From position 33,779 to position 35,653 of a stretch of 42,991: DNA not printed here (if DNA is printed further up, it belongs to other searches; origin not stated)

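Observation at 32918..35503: Unassigned YND-SH-IAR polytopic membrane family present three times, always next to a synthase or GT-C gene, once fused to GH5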

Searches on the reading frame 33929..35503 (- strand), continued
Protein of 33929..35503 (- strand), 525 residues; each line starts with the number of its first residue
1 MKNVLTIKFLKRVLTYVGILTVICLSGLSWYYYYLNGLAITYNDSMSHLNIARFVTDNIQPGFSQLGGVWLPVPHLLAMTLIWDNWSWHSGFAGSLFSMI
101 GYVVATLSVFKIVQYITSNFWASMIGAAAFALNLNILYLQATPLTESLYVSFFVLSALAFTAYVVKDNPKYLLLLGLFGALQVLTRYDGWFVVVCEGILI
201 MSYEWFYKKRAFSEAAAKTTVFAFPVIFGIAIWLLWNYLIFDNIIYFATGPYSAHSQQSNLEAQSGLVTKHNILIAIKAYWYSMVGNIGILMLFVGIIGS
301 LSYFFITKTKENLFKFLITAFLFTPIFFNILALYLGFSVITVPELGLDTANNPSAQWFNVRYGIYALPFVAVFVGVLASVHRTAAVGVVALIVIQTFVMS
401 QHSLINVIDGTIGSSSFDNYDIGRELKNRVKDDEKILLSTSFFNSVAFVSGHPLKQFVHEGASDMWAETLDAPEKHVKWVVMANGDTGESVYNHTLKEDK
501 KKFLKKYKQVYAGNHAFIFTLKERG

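Call 81: search_protein_families(library=pfam, proteins=[P0150, P0151, P0154, P0195, P0204, P0242, P0245, P0202, P0209, P0187], max_evalue=0.0001)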
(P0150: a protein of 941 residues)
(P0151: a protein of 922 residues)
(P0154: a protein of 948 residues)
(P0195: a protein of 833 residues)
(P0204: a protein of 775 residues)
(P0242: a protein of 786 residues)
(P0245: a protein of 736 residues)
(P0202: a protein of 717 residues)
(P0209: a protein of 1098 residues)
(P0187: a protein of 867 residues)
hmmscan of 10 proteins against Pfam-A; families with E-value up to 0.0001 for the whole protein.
P0150 (941 aa): 0 families

P0151 (922 aa): 4 families
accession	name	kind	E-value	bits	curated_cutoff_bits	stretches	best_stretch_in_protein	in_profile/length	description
PF13231.12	PMT_2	-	2.8e-07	31.3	26.1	1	91-226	20-152/160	Dolichyl-phosphate-mannose-protein mannosyltransferase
PF11790.14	Glyco_hydro_cc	-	7e-06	26.2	21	1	723-810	139-225/237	Glycosyl hydrolase catalytic core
PF13620.12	CarboxypepD_reg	-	9.8e-06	26.3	32.3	1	826-891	2-75/82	Carboxypeptidase regulatory-like domain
PF13715.12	CarbopepD_reg_2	-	3.9e-05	24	32.2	1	828-891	3-70/88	CarboxypepD_reg-like domain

P0154 (948 aa): 2 families
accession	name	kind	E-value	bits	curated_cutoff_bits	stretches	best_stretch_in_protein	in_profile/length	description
PF13620.12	CarboxypepD_reg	-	1e-06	29.4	32.3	1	853-928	1-81/82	Carboxypeptidase regulatory-like domain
PF13231.12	PMT_2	-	1.3e-05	26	26.1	1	97-200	20-121/160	Dolichyl-phosphate-mannose-protein mannosyltransferase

P0195 (833 aa): 1 family
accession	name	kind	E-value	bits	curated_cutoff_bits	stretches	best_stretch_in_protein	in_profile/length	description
PF18986.5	DUF5719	-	4.3e-07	29.8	26.2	1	566-779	48-271/319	Family of unknown function (DUF5719)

P0204 (775 aa): 2 families
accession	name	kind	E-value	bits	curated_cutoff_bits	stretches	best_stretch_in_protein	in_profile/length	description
PF02366.24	PMT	-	1.3e-05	25.3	22.7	1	124-252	96-237/245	Dolichyl-phosphate-mannose-protein mannosyltransferase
PF13231.12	PMT_2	-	1.7e-05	25.5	26.1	1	112-239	23-150/160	Dolichyl-phosphate-mannose-protein mannosyltransferase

P0242 (786 aa): 1 family
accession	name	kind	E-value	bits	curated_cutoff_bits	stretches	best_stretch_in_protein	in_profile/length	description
PF13231.12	PMT_2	-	4.3e-08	34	26.1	1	121-253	21-149/160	Dolichyl-phosphate-mannose-protein mannosyltransferase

P0245 (736 aa): 1 family
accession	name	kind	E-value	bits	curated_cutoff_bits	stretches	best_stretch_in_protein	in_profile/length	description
PF13231.12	PMT_2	-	4.7e-05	24.1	26.1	1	88-233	20-160/160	Dolichyl-phosphate-mannose-protein mannosyltransferase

P0202 (717 aa): 1 family
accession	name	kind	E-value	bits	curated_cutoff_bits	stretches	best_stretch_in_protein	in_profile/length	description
PF13231.12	PMT_2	-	3.6e-08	34.2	26.1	1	88-222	20-153/160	Dolichyl-phosphate-mannose-protein mannosyltransferase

P0209 (1098 aa): 4 families
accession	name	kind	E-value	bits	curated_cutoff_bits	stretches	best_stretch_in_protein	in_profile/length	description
PF13632.12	Glyco_trans_2_3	-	4.5e-21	76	27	1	215-429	1-169/198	Glycosyl transferase family group 2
PF13641.12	Glyco_tranf_2_3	-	3.6e-20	73.4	27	1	129-357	1-230/230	Glycosyltransferase like family 2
PF13231.12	PMT_2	-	1.8e-07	31.9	26.1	1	641-785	21-160/160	Dolichyl-phosphate-mannose-protein mannosyltransferase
PF00535.33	Glycos_transf_2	-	2.6e-06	27.9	23.3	1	133-265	2-131/168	Glycosyl transferase family 2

P0187 (867 aa): 1 family
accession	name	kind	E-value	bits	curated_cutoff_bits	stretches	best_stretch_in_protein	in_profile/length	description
PF13231.12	PMT_2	-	4.5e-06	27.4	26.1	1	365-483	21-141/160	Dolichyl-phosphate-mannose-protein mannosyltransferase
